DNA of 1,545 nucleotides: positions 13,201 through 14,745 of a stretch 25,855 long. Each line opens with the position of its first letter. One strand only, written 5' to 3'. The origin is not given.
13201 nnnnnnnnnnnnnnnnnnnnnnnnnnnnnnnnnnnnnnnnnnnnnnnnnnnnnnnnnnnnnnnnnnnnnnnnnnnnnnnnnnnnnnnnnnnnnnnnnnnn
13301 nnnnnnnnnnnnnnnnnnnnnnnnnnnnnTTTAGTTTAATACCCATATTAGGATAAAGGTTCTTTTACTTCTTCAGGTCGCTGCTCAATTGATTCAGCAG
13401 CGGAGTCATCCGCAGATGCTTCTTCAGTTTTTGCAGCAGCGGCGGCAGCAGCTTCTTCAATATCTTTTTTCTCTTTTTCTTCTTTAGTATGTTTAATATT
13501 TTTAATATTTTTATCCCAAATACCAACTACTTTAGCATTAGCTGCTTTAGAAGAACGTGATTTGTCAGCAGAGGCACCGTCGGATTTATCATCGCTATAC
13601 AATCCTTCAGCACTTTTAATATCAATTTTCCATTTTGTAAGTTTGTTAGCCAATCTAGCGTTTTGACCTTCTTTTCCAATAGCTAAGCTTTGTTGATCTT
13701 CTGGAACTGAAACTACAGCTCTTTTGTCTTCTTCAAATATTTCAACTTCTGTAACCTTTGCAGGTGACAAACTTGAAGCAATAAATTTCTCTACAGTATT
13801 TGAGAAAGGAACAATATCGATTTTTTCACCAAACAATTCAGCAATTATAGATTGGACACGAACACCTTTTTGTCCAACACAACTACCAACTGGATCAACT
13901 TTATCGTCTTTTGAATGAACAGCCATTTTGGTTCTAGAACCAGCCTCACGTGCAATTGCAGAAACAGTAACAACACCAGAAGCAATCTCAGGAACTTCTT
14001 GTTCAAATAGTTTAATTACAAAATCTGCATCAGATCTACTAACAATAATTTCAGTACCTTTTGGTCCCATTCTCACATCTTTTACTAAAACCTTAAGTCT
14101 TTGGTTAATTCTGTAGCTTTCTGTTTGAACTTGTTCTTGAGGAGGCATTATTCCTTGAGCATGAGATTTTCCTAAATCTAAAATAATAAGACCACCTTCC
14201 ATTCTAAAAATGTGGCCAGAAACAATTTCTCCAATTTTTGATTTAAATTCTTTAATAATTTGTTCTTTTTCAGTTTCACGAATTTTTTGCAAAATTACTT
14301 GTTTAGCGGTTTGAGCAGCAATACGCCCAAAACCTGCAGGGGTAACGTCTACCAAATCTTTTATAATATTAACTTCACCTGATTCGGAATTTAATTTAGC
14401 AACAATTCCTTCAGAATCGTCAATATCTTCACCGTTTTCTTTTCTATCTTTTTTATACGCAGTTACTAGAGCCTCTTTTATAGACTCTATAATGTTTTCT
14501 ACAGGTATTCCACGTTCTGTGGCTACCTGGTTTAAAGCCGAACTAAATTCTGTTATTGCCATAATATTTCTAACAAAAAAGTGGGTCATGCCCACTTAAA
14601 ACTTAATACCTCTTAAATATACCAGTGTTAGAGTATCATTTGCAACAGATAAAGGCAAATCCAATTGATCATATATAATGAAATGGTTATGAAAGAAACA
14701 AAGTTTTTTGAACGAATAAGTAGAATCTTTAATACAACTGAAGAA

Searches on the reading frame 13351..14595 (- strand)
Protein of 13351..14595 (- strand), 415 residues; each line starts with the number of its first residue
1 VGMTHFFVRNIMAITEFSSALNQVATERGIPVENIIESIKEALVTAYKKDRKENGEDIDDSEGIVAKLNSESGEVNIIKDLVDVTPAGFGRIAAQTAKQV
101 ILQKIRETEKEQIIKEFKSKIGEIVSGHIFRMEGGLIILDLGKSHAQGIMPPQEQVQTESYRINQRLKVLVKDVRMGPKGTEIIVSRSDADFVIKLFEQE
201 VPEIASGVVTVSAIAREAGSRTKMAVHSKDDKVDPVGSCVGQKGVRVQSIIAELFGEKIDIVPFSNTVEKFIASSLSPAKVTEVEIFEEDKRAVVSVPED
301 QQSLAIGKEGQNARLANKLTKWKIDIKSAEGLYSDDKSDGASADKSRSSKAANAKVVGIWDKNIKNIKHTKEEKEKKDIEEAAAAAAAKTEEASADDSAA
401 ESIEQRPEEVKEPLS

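Call 33: search_protein_families(library=pfam, proteins=[window:13351-14595:-], max_evalue=0.00001)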
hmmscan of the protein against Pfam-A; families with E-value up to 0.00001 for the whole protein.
window:13351-14595:- (415 aa): 2 families
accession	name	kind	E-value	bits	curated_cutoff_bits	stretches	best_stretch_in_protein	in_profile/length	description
PF13184.12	KH_5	-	8.2e-28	96.8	27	1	218-286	1-69/69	NusA-like KH domain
PF08529.16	NusA_N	-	2.7e-15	57.1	23.8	2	16-80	1-58/119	NusA N-terminal domain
